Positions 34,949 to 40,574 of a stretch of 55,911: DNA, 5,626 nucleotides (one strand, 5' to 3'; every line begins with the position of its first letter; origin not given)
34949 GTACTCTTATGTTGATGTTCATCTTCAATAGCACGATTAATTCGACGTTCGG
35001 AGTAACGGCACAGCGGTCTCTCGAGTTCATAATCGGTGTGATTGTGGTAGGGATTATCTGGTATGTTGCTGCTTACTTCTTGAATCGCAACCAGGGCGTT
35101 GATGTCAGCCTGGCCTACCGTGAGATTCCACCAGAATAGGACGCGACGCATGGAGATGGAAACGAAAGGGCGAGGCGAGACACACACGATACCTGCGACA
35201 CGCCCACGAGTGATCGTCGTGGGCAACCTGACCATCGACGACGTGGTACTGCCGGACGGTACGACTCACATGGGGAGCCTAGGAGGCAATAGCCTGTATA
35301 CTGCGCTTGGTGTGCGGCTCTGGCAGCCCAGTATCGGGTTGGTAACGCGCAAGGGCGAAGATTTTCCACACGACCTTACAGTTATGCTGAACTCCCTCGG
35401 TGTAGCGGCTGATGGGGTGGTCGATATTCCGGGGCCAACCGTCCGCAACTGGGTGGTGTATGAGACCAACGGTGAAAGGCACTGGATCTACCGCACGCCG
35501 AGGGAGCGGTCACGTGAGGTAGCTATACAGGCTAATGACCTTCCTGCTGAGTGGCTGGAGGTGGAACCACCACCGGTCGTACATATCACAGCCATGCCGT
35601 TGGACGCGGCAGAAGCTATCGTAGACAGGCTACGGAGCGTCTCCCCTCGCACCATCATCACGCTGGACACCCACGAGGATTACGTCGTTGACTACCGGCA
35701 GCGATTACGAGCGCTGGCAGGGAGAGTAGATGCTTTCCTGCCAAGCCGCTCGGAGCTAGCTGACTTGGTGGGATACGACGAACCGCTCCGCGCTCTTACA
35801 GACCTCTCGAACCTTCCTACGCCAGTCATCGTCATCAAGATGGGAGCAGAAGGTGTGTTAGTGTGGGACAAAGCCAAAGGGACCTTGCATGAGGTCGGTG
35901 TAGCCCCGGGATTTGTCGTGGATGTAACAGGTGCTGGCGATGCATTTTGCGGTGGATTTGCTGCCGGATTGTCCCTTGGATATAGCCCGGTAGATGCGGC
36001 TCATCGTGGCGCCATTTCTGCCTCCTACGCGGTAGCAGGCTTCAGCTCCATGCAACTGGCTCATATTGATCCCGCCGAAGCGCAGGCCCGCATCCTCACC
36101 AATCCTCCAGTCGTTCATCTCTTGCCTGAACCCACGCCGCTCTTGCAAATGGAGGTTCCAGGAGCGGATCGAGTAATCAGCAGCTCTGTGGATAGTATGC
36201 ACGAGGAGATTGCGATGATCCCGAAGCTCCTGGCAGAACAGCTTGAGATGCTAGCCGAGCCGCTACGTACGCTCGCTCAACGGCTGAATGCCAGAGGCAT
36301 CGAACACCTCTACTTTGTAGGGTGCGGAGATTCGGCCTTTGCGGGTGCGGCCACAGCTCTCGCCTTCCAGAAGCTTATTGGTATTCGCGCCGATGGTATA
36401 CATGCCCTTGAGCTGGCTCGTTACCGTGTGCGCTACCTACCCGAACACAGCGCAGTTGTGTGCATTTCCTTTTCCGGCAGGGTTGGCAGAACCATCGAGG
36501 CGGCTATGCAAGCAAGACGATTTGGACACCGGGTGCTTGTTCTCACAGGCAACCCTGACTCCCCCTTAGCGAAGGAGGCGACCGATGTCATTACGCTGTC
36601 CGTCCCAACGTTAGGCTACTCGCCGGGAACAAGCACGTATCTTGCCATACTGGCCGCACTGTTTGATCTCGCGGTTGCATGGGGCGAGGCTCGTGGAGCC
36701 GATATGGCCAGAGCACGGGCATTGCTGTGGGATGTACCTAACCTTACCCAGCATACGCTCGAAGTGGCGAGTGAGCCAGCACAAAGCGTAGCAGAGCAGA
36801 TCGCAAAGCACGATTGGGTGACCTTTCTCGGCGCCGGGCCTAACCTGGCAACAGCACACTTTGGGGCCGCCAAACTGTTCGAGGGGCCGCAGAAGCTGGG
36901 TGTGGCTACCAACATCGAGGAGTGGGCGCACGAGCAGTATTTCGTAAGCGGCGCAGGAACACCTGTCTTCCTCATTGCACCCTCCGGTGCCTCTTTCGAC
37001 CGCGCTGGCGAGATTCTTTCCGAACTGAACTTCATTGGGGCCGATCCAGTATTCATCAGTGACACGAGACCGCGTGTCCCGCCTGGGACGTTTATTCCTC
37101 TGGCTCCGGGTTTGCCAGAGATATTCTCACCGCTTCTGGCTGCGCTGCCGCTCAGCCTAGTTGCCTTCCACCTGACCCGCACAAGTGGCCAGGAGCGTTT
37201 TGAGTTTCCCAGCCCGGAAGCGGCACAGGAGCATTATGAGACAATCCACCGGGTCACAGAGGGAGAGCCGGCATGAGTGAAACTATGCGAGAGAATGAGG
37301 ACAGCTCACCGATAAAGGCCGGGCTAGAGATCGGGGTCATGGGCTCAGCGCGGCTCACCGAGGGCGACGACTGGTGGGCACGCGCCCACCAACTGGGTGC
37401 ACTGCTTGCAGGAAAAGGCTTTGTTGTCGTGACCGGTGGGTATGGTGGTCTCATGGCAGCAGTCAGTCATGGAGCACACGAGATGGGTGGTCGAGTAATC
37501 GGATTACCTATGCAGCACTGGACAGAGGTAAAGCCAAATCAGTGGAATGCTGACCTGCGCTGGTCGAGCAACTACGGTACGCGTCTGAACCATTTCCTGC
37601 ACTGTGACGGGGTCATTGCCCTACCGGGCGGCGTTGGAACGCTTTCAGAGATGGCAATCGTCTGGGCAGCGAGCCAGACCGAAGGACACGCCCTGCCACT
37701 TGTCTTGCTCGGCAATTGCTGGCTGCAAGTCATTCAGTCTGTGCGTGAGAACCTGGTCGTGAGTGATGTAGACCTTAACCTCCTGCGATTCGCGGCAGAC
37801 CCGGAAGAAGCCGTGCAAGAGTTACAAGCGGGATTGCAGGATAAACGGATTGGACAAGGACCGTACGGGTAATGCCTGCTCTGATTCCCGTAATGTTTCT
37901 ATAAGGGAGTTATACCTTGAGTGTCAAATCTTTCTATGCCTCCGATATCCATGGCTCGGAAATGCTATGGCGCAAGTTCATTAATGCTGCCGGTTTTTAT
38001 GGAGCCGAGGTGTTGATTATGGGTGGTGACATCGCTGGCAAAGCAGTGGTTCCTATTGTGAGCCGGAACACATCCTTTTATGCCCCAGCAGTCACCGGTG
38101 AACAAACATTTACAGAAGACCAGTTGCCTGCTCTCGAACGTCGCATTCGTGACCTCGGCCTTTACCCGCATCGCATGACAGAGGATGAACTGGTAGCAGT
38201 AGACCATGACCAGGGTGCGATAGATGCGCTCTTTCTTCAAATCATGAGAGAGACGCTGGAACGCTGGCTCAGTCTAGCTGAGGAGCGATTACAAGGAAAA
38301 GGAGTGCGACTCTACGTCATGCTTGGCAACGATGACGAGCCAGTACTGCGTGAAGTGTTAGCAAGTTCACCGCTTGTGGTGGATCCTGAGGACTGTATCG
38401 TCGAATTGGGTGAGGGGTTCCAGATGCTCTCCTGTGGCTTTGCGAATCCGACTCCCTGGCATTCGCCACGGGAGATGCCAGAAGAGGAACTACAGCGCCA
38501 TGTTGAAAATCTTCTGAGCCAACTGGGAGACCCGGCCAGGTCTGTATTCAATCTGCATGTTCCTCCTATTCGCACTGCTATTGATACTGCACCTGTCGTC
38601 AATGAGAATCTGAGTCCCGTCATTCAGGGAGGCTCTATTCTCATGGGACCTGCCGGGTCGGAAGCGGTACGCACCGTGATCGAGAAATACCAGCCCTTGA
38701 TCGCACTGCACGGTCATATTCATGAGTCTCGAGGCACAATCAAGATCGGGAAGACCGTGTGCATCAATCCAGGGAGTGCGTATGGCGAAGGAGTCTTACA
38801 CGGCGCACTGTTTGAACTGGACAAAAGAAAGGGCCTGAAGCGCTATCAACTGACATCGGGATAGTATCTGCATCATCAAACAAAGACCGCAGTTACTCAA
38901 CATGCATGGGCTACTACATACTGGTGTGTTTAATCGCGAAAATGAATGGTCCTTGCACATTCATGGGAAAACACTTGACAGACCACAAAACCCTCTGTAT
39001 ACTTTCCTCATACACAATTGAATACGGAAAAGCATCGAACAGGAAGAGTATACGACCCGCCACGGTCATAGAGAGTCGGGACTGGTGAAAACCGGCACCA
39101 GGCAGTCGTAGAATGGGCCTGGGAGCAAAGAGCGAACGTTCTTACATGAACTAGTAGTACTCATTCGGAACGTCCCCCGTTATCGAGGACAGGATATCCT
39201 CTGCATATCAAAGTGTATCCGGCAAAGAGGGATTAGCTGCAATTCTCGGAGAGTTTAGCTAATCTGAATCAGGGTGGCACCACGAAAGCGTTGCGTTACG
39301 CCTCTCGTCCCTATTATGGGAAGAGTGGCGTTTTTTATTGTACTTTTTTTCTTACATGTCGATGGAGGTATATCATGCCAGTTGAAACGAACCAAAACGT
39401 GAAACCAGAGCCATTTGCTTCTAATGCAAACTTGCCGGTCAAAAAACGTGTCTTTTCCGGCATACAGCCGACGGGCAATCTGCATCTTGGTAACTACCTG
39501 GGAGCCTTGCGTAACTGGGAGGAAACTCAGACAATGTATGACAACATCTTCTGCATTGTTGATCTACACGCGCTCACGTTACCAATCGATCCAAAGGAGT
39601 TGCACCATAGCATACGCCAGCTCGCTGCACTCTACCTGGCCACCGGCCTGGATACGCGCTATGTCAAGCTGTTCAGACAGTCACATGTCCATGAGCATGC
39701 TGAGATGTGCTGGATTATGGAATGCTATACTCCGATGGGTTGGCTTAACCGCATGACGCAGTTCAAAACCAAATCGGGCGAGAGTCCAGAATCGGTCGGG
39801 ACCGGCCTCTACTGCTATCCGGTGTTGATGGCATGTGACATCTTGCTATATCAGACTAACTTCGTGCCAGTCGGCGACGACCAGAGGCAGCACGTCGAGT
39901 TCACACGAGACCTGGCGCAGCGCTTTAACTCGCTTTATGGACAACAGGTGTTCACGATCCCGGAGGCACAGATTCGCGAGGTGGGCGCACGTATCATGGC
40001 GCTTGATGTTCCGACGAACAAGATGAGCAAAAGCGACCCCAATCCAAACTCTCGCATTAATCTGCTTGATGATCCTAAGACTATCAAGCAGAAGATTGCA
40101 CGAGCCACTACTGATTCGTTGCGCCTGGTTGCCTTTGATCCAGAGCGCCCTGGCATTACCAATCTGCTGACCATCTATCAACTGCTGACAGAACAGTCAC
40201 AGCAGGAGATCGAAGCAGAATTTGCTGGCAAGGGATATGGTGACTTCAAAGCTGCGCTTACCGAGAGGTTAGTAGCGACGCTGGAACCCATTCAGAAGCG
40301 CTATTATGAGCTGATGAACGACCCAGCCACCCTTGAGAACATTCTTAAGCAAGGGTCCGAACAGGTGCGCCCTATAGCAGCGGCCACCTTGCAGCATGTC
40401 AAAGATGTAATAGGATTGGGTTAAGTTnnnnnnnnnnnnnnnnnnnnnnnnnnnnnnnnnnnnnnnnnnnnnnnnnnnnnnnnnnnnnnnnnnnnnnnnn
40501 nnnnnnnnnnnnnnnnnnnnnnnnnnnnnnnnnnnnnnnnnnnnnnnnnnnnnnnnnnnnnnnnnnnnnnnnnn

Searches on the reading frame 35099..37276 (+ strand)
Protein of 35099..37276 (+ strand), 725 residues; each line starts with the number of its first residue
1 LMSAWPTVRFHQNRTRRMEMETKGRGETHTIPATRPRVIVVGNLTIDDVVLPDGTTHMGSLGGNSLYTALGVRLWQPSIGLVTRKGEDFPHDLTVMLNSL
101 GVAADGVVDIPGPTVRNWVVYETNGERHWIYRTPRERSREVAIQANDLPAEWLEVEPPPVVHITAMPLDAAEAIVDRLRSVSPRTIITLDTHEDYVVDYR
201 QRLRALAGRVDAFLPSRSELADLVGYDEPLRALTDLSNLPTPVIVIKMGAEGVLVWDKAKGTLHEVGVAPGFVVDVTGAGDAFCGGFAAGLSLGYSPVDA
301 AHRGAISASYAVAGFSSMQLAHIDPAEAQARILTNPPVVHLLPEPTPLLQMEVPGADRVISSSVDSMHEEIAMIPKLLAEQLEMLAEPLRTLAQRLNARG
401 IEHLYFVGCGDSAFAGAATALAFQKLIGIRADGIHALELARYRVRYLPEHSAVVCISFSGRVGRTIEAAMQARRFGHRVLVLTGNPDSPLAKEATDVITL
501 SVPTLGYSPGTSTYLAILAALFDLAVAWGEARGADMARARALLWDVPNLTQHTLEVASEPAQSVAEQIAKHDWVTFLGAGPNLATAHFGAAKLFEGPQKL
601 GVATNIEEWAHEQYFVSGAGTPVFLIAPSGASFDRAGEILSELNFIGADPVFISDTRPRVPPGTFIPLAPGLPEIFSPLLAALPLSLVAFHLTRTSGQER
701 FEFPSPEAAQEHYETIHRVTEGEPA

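Call 26: search_protein_families(library=pfam, proteins=[window:35099-37276:+], max_evalue=0.001)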
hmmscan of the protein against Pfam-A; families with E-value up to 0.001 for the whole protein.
window:35099-37276:+ (725 aa): 2 families
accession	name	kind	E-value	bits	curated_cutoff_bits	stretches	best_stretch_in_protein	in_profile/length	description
PF01380.27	SIS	-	1e-21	77.5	25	1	402-521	6-125/131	SIS domain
PF00294.29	PfkB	-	1.4e-21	77.6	25.8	1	62-313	36-291/302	pfkB family carbohydrate kinase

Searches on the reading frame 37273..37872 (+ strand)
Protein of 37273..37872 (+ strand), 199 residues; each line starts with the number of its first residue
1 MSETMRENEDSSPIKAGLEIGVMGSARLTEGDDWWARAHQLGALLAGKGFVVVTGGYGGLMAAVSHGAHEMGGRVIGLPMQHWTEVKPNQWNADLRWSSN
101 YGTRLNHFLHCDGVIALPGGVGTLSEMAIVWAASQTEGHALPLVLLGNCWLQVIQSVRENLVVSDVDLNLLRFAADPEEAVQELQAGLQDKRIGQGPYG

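Call 26: search_protein_families(library=pfam, proteins=[window:37273-37872:+], max_evalue=0.001)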
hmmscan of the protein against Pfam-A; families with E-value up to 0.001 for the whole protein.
window:37273-37872:+ (199 aa): 2 families
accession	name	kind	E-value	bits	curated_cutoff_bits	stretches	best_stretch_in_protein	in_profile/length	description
PF18306.6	LDcluster4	-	1.1e-22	80.7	26.3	1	19-134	3-117/151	SLOG cluster4 family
PF03641.19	Lysine_decarbox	-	5.7e-18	65.8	27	1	61-184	1-131/131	Possible lysine decarboxylase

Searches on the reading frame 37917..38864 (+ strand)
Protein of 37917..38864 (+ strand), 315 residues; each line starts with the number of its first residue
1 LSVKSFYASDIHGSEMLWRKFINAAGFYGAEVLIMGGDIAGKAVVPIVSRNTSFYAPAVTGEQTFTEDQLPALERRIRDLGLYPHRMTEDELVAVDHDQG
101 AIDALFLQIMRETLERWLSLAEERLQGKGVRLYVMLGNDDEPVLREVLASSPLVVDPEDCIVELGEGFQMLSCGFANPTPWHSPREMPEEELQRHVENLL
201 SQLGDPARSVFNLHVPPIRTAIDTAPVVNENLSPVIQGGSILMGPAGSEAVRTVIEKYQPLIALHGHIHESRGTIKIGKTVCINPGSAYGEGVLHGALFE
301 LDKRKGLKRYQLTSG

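Call 26: search_protein_families(library=pfam, proteins=[window:37917-38864:+], max_evalue=0.001)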
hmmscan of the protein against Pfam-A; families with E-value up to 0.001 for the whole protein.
window:37917-38864:+ (315 aa): 2 families
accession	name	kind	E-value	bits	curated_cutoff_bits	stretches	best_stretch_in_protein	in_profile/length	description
PF12850.12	Metallophos_2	-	2.9e-05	24.6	27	0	258-291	105-138/154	Calcineurin-like phosphoesterase superfamily domain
PF14582.11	Metallophos_3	-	0.0002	21.3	28.2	1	245-287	196-238/259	Metallophosphoesterase, calcineurin superfamily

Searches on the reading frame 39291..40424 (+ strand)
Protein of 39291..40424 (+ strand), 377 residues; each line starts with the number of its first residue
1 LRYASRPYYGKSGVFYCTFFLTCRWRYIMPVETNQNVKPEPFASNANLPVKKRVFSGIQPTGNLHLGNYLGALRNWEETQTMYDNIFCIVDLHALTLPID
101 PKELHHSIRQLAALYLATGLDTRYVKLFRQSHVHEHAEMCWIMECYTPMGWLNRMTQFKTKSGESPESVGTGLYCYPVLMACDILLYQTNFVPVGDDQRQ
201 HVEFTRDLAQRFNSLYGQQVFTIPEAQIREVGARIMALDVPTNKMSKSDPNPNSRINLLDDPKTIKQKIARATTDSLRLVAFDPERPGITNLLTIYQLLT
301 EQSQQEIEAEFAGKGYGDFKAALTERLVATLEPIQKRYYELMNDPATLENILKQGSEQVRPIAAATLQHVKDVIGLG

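Call 26: search_protein_families(library=pfam, proteins=[window:39291-40424:+], max_evalue=0.001)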
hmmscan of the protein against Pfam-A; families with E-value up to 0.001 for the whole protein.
window:39291-40424:+ (377 aa): 1 family
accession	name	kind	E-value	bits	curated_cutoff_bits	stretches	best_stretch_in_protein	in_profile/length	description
PF00579.31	tRNA-synt_1b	-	2.8e-74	250.5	21.1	1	53-331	7-291/292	tRNA synthetases class I (W and Y)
